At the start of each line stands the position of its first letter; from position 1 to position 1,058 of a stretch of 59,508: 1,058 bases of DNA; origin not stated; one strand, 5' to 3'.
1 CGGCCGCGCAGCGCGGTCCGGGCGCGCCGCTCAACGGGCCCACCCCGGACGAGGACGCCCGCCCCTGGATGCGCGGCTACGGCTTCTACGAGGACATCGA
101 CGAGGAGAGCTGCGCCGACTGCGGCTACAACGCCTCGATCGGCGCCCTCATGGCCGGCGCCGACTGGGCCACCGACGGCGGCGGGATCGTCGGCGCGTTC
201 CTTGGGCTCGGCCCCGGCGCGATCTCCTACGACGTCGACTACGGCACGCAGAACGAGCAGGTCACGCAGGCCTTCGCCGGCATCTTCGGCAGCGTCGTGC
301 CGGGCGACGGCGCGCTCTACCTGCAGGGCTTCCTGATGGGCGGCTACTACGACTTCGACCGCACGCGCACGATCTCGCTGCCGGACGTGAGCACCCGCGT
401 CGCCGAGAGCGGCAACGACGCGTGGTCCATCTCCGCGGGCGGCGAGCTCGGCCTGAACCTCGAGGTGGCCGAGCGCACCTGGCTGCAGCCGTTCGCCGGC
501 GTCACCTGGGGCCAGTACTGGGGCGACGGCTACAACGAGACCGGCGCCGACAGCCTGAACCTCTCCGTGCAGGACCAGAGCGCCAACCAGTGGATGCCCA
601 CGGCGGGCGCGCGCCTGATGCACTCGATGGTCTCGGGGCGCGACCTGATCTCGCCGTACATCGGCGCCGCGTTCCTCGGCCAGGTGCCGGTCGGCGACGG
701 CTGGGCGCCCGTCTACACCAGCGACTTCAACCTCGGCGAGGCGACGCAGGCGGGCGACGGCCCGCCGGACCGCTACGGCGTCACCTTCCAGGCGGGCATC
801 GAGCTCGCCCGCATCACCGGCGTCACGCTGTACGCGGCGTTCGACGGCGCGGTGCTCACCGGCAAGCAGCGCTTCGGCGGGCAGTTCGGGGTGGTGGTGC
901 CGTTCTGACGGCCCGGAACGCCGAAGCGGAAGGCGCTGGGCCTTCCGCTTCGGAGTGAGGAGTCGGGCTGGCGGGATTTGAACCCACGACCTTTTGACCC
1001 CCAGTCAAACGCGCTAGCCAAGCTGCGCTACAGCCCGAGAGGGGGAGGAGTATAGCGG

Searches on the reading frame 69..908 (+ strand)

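Call 62: search_protein_families(library=pfam, proteins=[window:69-908:+], max_evalue=0.001)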
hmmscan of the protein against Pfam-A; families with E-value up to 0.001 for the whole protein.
window:69-908:+ (279 aa): 1 family
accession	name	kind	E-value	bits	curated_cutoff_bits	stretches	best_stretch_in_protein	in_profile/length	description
PF03797.25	Autotransporter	-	2.4e-34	119.7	26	1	17-258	18-254/255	Autotransporter beta-domain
